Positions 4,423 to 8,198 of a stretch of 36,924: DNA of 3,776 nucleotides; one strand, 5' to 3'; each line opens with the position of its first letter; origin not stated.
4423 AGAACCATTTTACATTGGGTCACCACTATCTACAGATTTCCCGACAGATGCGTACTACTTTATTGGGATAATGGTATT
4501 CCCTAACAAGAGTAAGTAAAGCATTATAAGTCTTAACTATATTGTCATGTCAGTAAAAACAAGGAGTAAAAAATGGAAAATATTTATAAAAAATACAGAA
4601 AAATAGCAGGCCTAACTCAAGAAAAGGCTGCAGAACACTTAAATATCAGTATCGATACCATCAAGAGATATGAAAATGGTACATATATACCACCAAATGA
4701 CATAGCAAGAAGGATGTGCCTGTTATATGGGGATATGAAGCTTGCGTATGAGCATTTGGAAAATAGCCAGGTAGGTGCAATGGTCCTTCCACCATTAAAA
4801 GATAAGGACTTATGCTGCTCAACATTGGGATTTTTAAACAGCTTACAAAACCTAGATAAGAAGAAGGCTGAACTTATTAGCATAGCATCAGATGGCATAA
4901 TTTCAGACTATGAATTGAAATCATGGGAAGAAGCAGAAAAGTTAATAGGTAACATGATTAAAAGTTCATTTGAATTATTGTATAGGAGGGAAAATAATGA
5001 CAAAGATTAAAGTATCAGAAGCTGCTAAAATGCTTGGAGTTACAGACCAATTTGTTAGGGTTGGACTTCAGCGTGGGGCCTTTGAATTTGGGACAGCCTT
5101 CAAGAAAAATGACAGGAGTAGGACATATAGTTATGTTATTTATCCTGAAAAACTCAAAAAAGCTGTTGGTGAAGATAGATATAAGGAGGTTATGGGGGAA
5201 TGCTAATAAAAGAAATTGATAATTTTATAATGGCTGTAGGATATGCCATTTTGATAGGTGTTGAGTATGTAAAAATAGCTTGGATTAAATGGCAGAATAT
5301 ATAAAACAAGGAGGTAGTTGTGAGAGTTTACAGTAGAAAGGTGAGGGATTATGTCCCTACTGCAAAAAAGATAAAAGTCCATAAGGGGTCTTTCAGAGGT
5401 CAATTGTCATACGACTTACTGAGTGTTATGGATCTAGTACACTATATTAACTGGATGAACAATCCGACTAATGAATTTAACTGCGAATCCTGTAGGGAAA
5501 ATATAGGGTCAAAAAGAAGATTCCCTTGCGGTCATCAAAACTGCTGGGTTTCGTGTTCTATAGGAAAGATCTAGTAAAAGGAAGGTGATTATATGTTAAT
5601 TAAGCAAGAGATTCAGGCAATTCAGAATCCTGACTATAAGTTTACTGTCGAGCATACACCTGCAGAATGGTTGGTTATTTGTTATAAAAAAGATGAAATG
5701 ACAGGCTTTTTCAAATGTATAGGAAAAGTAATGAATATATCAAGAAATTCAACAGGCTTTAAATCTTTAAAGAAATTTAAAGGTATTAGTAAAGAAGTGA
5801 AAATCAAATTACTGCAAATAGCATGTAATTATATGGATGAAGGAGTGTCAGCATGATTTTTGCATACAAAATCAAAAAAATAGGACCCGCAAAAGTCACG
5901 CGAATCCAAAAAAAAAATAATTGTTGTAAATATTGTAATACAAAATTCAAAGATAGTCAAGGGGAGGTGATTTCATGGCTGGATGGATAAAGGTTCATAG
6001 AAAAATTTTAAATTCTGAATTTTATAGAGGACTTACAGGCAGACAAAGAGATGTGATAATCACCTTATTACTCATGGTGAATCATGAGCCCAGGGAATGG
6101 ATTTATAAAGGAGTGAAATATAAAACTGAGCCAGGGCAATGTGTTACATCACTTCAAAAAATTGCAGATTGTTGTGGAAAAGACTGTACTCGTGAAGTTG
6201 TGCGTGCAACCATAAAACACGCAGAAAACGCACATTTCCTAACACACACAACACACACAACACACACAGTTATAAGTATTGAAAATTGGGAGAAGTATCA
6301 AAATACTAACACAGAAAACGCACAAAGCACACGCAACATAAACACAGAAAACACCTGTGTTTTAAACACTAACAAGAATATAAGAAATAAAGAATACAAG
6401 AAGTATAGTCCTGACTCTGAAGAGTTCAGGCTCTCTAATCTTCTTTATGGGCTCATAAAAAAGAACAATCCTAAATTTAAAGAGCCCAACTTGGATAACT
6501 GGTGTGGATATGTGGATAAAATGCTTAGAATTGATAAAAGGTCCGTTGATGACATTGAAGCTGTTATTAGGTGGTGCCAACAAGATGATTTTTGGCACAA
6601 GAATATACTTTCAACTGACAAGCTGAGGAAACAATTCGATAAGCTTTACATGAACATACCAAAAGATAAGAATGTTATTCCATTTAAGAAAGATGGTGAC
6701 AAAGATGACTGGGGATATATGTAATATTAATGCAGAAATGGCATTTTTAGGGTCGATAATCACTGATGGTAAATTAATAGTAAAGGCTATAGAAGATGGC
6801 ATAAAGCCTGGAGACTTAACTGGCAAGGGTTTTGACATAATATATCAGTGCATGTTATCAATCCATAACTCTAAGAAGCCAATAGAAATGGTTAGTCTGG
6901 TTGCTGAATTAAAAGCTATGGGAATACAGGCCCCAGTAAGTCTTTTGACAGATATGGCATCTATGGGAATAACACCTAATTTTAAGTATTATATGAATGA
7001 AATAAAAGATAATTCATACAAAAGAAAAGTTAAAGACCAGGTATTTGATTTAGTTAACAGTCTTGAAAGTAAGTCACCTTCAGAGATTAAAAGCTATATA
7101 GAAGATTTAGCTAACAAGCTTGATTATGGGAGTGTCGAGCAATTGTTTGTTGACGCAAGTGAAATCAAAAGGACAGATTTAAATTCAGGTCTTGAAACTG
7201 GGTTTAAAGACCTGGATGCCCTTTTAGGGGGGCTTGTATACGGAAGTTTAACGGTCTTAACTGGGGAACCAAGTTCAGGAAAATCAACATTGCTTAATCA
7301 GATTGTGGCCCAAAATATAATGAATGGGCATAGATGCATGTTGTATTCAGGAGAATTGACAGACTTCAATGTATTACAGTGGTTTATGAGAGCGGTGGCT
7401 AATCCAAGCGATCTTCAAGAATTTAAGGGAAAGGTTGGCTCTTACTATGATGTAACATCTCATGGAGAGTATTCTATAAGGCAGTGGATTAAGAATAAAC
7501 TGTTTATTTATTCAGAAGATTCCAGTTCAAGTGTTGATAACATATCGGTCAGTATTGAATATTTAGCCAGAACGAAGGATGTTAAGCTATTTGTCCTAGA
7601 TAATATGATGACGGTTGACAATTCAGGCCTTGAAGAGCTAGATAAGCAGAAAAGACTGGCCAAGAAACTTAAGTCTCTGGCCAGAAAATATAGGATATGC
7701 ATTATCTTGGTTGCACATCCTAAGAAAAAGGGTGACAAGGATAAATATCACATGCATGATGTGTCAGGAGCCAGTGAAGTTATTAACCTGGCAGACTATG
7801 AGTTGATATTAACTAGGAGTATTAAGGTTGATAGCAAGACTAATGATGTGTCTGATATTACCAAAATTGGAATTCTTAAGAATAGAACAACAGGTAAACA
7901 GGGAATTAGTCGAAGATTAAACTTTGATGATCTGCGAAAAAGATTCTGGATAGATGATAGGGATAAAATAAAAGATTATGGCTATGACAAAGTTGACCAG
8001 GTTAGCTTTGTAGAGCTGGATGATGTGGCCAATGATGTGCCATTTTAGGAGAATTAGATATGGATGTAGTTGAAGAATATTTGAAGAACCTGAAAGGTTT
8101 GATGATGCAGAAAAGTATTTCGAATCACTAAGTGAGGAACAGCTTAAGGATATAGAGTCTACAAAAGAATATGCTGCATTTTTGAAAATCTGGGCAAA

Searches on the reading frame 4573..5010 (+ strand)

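Call 88: search_protein_families(library=pfam, proteins=[window:4573-5010:+], max_evalue=0.001)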
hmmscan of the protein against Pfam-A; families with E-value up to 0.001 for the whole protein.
window:4573-5010:+ (145 aa): 3 families
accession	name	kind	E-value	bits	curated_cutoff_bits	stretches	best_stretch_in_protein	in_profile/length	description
PF13560.12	HTH_31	-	8e-10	39.3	27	1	7-53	8-55/64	Helix-turn-helix domain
PF01381.28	HTH_3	-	2e-09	37.8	23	1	6-53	2-49/55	Helix-turn-helix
PF12844.13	HTH_19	-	6.7e-09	36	30.2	1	6-54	5-53/64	Helix-turn-helix domain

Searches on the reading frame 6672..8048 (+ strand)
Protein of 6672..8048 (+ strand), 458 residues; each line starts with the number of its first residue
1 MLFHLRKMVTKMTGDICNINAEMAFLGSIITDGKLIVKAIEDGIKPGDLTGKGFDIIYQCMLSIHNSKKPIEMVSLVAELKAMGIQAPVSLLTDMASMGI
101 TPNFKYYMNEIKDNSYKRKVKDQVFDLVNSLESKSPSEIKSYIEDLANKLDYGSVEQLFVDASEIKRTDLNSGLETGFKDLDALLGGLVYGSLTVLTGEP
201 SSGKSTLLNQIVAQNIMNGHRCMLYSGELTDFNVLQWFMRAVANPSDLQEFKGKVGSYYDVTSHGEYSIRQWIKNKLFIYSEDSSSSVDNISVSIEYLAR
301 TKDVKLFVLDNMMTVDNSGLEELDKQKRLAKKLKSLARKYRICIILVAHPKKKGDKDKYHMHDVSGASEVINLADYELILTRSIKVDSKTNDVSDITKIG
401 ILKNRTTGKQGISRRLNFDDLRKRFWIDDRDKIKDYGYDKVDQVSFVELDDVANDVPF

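Call 88: search_protein_families(library=pfam, proteins=[window:6672-8048:+], max_evalue=0.001)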
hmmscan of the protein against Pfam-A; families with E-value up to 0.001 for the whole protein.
window:6672-8048:+ (458 aa): 6 families
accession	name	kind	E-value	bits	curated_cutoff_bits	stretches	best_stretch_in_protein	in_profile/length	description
PF03796.21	DnaB_C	-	3.6e-20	72.9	27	1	173-420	1-248/255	DnaB-like helicase C terminal domain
PF06745.19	ATPase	-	9.5e-12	45.2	26.6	1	175-386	2-202/231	KaiC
PF00772.26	DnaB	-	3e-11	43.7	23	1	17-113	4-103/103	DnaB-like helicase N terminal domain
PF13481.12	AAA_25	-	3.6e-10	40.2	27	1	164-355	6-195/195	AAA domain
PF13401.12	AAA_22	-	1.9e-05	25.5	27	1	192-350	6-124/130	AAA domain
PF01926.29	MMR_HSR1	-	0.00015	22.3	21.9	0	195-214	3-22/113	50S ribosome-binding GTPase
